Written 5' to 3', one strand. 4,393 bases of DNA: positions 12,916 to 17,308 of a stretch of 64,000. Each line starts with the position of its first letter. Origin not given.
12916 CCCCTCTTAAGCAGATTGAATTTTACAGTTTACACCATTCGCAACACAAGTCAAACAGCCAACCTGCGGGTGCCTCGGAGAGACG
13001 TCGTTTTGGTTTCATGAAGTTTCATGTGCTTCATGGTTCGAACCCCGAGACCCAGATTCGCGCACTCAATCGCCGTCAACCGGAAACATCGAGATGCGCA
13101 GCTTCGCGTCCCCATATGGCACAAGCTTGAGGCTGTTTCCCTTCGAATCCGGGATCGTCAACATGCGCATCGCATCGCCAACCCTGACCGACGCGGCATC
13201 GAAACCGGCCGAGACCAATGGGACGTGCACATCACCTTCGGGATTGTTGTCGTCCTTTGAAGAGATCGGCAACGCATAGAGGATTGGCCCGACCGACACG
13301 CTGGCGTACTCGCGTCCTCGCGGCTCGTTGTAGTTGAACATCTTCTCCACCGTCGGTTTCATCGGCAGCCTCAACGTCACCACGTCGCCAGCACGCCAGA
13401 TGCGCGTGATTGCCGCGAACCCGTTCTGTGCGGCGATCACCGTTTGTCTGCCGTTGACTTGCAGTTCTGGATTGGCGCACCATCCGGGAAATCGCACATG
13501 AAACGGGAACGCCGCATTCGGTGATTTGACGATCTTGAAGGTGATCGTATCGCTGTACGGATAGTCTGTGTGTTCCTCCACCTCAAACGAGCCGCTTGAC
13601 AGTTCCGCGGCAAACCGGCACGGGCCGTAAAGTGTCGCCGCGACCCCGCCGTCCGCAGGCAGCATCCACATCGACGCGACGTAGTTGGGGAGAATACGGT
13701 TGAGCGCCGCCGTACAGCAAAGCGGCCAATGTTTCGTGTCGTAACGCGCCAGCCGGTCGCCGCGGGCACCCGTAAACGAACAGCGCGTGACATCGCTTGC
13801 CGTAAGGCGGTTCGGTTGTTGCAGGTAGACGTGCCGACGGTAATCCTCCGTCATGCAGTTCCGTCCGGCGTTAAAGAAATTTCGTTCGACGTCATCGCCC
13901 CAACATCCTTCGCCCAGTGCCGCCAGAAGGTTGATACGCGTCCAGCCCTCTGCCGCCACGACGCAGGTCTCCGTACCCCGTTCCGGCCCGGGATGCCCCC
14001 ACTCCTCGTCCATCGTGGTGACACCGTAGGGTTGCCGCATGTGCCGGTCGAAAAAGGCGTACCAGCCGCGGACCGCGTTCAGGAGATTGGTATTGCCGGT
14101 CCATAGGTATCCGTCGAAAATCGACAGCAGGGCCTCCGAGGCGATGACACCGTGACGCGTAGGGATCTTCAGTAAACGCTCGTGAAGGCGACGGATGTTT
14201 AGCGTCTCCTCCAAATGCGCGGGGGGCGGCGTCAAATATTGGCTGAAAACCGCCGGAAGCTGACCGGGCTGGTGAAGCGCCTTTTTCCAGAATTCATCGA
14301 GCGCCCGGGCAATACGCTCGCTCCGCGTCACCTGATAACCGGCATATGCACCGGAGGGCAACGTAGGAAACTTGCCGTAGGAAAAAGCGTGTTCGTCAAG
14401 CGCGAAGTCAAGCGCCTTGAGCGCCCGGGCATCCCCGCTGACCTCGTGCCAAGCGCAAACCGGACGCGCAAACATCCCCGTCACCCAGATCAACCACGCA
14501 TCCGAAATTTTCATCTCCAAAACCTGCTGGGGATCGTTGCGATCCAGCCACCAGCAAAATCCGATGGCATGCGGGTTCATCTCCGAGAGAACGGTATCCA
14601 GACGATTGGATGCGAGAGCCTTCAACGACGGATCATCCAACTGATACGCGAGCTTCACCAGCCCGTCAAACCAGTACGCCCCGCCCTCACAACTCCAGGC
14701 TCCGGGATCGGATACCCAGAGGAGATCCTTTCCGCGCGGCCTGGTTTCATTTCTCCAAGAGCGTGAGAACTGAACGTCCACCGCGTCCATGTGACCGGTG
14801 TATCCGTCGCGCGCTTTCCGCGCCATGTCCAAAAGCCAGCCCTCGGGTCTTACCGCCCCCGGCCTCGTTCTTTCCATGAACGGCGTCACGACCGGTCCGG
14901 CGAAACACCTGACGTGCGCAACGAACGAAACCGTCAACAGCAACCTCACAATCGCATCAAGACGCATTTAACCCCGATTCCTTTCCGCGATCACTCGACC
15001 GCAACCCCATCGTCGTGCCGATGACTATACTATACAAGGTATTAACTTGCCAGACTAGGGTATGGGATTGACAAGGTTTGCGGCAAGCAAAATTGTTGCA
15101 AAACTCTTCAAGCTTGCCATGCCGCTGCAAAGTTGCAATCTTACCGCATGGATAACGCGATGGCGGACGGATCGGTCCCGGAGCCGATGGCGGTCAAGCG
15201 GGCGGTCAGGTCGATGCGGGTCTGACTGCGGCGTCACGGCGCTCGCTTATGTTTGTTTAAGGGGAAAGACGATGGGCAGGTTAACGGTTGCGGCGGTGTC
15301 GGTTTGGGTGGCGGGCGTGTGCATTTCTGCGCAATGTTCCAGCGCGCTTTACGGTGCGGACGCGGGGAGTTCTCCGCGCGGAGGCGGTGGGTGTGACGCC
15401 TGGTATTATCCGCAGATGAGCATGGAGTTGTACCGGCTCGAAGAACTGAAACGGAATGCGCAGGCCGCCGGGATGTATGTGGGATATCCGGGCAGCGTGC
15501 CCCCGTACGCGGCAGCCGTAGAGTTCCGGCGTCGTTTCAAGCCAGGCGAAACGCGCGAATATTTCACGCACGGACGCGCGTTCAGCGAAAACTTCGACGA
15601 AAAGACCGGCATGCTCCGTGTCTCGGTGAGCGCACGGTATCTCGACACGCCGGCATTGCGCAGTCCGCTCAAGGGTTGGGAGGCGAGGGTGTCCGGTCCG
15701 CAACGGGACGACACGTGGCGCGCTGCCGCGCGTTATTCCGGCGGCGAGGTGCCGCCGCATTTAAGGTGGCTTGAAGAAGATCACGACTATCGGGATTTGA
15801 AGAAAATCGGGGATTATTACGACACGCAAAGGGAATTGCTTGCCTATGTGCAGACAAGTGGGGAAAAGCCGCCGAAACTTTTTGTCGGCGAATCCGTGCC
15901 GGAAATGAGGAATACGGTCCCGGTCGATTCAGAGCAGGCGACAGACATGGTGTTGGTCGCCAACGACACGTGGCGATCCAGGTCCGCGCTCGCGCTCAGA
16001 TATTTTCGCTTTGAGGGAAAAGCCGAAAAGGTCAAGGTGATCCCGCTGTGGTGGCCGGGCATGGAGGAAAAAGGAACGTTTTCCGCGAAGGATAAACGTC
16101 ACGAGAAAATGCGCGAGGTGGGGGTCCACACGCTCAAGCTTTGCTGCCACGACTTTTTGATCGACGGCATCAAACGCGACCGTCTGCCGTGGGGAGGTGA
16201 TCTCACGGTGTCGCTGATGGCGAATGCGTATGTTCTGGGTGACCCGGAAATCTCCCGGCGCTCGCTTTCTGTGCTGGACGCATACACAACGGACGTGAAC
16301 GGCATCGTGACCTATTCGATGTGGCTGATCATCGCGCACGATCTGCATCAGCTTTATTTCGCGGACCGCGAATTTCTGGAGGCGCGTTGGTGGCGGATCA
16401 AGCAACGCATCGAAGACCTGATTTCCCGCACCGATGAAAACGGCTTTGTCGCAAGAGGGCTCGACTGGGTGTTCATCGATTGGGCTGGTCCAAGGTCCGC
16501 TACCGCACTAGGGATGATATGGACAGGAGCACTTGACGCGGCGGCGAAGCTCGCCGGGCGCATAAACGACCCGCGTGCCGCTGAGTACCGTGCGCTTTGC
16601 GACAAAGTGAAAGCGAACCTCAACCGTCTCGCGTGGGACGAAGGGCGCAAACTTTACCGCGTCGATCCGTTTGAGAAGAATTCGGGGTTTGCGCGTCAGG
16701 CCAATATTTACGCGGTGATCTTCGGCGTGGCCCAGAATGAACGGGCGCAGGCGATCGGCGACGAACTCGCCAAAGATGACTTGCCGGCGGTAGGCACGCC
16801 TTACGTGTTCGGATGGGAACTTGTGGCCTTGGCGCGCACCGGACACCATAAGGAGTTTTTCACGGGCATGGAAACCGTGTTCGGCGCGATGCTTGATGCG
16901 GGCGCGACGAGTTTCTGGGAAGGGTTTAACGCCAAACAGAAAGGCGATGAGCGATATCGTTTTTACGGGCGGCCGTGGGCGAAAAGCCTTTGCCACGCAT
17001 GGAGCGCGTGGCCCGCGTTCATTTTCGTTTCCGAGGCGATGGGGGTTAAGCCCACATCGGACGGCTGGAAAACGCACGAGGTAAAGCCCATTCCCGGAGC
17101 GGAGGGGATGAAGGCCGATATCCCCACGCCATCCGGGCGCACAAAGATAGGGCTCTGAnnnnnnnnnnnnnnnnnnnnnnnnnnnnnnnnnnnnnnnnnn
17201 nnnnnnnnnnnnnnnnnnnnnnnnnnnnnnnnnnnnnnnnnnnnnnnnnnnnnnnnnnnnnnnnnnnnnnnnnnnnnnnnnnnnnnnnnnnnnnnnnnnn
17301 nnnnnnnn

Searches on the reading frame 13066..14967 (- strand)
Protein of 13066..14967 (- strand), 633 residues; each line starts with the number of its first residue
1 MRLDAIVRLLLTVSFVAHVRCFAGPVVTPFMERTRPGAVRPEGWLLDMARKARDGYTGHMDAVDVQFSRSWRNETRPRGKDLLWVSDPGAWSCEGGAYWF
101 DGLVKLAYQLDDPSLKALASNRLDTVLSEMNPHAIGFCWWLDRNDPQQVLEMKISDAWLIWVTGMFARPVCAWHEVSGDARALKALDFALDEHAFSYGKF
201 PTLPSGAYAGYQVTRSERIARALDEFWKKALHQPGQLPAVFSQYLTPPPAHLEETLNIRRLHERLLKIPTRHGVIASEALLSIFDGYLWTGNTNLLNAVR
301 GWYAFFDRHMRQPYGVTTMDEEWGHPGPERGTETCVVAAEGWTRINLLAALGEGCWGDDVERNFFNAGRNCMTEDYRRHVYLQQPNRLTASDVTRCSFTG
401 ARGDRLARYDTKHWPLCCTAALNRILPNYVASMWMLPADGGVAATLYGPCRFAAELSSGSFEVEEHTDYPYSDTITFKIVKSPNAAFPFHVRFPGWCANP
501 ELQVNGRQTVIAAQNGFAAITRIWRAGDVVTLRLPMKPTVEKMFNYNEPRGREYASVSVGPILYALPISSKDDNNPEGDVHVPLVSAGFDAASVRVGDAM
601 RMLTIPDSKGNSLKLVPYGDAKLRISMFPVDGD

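Call 44: search_protein_families(library=pfam, proteins=[window:13066-14967:-], max_evalue=0.001)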
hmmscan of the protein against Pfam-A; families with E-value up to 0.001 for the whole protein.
window:13066-14967:- (633 aa): 1 family
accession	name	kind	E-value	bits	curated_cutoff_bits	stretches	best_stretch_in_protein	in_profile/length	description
PF20736.2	Glyco_hydro127M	-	4.3e-22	78.5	24.2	1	442-536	2-95/95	Beta-L-arabinofuranosidase, GH127 middle domain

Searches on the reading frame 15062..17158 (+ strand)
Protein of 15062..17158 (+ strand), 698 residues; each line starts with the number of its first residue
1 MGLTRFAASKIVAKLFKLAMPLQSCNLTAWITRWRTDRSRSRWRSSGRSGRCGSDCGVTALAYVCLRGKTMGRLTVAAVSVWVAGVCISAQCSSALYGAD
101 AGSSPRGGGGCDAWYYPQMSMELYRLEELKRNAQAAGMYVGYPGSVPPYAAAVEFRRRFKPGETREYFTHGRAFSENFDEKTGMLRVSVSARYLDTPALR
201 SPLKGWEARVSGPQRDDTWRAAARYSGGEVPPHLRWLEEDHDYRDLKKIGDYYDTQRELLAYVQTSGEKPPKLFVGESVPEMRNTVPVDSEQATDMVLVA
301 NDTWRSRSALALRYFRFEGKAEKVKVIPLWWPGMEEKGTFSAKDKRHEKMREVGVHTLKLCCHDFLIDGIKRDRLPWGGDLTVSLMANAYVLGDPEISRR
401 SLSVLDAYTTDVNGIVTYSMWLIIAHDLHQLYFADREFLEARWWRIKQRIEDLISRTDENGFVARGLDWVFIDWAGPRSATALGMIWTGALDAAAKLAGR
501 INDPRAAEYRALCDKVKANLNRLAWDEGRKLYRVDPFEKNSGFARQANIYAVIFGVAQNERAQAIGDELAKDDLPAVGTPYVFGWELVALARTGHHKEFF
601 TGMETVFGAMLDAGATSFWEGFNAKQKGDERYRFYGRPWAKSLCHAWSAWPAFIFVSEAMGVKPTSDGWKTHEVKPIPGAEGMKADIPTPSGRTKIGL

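Call 44: search_protein_families(library=pfam, proteins=[window:15062-17158:+], max_evalue=0.001)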
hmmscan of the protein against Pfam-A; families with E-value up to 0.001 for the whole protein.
window:15062-17158:+ (698 aa): 1 family
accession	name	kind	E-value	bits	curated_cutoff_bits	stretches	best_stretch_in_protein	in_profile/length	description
PF17389.8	Bac_rhamnosid6H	-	4.3e-13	49.7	24.5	1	336-649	2-329/339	Bacterial alpha-L-rhamnosidase 6 hairpin glycosidase domain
